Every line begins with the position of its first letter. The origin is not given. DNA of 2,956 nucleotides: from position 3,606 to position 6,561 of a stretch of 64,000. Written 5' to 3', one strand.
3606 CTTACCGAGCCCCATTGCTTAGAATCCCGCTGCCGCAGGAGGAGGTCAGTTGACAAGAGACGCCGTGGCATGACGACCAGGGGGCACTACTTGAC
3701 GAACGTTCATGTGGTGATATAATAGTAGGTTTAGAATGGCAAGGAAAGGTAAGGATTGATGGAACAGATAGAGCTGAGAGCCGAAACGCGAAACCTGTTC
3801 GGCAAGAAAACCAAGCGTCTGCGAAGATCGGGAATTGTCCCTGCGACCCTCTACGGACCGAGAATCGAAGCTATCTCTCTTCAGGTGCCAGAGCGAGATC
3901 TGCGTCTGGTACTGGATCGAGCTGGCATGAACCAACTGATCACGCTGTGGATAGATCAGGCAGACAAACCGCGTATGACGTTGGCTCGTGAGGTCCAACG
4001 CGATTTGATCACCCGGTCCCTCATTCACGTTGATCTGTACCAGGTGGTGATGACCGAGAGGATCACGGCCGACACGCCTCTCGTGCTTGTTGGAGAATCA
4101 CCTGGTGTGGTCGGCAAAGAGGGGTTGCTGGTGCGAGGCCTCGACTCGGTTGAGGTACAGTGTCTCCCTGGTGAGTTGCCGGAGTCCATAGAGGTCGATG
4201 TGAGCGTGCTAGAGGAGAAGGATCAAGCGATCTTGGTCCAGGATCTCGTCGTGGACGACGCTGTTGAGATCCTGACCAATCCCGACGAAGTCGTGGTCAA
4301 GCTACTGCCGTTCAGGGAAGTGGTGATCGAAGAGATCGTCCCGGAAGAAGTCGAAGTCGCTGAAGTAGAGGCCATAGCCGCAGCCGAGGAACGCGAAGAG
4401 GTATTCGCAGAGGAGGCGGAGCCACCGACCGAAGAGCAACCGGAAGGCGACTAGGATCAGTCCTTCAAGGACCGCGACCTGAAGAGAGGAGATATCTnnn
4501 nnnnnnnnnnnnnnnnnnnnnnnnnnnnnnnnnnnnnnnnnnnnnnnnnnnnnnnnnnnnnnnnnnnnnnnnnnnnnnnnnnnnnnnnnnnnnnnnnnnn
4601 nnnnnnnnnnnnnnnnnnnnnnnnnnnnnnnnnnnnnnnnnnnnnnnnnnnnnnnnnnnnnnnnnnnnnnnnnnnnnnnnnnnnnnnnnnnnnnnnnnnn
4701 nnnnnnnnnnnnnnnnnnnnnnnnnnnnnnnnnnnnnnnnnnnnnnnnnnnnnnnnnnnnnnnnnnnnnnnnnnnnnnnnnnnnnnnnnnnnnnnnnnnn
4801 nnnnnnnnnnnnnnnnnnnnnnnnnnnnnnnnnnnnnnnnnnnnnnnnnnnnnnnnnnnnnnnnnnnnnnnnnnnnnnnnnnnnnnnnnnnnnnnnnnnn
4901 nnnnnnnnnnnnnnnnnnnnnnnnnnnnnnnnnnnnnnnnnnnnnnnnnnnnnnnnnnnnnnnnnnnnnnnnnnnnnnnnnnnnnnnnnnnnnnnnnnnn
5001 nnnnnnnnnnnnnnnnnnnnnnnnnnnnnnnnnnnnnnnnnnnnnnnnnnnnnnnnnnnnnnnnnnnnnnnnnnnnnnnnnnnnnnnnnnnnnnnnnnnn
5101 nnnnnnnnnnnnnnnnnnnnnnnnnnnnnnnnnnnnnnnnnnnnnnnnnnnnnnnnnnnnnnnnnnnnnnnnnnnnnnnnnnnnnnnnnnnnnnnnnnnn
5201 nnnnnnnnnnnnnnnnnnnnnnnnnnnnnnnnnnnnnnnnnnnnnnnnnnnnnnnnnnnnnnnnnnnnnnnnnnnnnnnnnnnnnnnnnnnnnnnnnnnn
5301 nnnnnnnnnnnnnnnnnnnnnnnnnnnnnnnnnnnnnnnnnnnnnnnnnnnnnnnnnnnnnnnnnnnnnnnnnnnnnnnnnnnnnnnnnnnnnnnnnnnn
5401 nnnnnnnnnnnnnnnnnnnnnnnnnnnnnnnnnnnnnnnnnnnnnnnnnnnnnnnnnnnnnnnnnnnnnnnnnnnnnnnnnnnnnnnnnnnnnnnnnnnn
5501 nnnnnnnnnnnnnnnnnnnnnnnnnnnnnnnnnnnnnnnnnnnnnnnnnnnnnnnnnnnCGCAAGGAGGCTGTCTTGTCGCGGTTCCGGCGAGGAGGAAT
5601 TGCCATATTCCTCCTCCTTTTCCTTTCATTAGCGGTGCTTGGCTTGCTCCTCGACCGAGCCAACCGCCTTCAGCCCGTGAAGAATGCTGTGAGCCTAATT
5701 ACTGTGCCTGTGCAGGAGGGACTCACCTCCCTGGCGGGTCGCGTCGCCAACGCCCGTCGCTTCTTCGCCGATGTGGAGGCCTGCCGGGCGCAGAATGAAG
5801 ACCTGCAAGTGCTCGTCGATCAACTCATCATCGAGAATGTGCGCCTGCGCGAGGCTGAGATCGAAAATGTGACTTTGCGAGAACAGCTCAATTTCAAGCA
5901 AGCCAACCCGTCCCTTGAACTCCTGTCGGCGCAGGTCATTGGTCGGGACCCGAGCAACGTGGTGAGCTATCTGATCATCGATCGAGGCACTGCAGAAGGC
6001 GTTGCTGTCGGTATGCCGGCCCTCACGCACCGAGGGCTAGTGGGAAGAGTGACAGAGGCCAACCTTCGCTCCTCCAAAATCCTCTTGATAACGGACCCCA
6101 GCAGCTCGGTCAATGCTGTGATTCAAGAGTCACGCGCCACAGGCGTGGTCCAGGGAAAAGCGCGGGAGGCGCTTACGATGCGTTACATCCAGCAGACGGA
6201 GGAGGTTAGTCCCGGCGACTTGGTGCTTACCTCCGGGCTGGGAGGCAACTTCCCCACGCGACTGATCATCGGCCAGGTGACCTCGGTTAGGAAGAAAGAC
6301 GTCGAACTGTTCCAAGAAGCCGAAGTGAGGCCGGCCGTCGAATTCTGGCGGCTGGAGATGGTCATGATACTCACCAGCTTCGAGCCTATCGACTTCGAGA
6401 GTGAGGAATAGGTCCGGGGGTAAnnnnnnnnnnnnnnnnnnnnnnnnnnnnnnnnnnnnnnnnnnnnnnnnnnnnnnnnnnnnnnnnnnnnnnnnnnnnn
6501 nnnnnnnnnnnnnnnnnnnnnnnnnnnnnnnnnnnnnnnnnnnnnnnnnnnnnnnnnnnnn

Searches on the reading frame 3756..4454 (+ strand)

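Call 59: search_protein_families(library=pfam, proteins=[window:3756-4454:+], max_evalue=0.00001)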
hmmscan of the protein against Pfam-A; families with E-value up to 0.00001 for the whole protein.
window:3756-4454:+ (232 aa): 2 families
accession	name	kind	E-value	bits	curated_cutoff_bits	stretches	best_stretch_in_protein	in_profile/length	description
PF01386.24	Ribosomal_L25p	-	5.4e-19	68.9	23.6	1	7-94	1-82/82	Ribosomal L25p family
PF14693.11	Ribosomal_TL5_C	-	1.5e-18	67.4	27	1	103-183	2-80/84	Ribosomal protein TL5, C-terminal domain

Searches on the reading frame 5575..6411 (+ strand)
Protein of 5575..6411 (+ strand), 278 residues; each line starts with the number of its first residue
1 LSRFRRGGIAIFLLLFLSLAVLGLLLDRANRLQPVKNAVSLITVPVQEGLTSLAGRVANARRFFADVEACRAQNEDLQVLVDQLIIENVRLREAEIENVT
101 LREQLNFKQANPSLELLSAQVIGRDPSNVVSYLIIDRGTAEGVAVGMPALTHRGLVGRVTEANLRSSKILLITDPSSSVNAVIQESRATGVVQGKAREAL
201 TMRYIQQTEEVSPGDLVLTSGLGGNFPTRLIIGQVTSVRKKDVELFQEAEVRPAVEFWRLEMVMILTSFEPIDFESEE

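Call 59: search_protein_families(library=pfam, proteins=[window:5575-6411:+], max_evalue=0.00001)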
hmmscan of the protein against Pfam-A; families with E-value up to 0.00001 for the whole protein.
window:5575-6411:+ (278 aa): 1 family
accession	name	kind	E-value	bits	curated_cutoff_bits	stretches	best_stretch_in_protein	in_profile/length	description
PF04085.20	MreC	-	3e-46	157.3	28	1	121-266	1-146/147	Rod shape-determining protein MreC, barrel core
